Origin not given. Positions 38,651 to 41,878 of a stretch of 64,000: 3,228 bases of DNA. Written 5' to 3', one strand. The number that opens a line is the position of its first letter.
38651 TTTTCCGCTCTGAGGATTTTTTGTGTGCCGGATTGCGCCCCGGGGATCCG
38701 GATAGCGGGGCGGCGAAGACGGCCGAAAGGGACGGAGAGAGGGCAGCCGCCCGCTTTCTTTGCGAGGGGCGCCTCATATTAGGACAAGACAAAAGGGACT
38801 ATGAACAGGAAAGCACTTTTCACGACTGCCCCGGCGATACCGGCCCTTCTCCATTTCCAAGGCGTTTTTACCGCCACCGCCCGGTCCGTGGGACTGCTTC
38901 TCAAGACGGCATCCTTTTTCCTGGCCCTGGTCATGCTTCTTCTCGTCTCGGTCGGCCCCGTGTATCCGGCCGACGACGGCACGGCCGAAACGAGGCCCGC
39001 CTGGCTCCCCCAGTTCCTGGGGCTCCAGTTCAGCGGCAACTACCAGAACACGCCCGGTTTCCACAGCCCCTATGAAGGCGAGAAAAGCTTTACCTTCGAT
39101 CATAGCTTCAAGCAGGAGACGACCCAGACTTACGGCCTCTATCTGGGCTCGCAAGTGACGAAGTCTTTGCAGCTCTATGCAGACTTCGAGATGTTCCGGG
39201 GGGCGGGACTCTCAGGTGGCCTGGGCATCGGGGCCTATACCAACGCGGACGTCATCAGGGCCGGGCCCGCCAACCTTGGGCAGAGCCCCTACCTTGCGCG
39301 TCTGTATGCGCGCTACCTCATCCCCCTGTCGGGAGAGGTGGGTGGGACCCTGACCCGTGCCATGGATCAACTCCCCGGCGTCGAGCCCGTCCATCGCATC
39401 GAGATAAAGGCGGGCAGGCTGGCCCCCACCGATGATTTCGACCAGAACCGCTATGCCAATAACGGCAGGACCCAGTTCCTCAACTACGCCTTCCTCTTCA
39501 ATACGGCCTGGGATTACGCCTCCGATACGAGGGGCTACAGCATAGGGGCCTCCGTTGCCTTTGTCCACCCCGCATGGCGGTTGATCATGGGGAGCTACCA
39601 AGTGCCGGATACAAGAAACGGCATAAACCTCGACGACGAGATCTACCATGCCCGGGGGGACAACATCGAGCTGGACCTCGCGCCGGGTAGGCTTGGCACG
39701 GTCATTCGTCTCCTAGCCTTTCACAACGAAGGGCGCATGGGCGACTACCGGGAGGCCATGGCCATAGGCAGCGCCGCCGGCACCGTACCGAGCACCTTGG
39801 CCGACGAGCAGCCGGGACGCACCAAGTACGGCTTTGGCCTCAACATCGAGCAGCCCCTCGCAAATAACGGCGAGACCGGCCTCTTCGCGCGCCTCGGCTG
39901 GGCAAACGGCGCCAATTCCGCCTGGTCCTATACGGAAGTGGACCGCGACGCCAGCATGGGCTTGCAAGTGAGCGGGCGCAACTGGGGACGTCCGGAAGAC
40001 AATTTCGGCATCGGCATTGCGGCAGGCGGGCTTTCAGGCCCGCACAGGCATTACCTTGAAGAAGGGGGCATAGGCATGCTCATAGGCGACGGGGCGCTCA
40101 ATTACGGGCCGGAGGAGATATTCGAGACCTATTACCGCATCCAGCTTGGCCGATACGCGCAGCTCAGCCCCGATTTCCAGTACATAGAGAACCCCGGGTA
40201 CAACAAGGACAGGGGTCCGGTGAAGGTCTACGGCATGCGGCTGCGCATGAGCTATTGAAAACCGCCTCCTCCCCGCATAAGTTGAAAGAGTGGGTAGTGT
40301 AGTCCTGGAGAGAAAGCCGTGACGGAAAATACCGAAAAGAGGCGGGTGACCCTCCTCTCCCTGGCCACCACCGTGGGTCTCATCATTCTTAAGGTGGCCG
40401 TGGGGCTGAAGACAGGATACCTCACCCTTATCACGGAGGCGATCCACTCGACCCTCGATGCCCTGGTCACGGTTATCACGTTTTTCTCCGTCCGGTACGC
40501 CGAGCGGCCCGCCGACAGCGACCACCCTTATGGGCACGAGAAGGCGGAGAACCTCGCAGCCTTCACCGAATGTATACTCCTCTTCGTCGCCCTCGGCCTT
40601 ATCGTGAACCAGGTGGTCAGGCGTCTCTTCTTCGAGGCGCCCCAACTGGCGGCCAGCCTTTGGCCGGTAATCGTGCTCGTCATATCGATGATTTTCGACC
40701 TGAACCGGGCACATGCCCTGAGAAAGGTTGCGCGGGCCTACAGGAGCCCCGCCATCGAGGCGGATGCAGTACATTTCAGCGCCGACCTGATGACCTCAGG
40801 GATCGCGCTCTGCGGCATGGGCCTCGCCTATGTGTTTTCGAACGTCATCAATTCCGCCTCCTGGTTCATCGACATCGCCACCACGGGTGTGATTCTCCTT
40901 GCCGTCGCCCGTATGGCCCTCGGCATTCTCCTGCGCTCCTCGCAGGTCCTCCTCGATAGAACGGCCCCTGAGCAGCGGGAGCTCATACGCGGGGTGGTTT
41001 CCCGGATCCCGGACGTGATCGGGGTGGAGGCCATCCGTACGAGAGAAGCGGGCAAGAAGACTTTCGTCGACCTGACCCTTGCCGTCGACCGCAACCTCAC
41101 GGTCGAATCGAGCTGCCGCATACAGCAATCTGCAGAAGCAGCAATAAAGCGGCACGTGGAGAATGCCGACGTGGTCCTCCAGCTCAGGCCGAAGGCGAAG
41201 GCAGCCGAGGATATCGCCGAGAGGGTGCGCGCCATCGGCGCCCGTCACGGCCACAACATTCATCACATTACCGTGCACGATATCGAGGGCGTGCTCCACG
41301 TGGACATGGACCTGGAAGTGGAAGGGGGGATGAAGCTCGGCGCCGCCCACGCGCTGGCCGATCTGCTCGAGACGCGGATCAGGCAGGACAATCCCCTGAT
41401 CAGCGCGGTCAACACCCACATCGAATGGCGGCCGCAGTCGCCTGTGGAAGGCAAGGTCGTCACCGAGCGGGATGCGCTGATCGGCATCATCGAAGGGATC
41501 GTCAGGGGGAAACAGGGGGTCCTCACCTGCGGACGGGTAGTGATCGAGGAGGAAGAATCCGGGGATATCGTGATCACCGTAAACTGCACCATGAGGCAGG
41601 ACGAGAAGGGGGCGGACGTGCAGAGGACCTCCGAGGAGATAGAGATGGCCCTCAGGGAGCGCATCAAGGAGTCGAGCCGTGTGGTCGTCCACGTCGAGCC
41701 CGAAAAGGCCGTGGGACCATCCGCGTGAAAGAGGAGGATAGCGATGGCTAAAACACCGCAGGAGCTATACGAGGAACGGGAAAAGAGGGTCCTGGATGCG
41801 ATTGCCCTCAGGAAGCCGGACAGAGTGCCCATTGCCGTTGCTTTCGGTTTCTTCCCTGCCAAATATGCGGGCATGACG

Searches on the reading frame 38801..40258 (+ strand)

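Call 50: search_protein_families(library=pfam, proteins=[window:38801-40258:+], max_evalue=0.00001)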
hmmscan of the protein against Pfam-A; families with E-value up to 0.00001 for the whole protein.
window:38801-40258:+ (485 aa): 1 family
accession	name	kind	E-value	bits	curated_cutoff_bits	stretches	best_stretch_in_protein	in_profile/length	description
PF04966.18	OprB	-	1.1e-33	117.6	22.9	1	198-484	79-371/372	Carbohydrate-selective porin, OprB family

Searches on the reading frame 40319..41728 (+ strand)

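Call 50: search_protein_families(library=pfam, proteins=[window:40319-41728:+], max_evalue=0.00001)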
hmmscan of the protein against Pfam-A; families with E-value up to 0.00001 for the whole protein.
window:40319-41728:+ (469 aa): 2 families
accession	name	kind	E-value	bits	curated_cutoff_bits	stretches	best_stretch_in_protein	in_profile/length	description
PF01545.26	Cation_efflux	-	5.4e-38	131.2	26.6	1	12-212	2-198/198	Cation efflux family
PF16916.11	ZT_dimer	-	3.8e-30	104.2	26.7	2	218-291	4-77/78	Dimerisation domain of Zinc Transporter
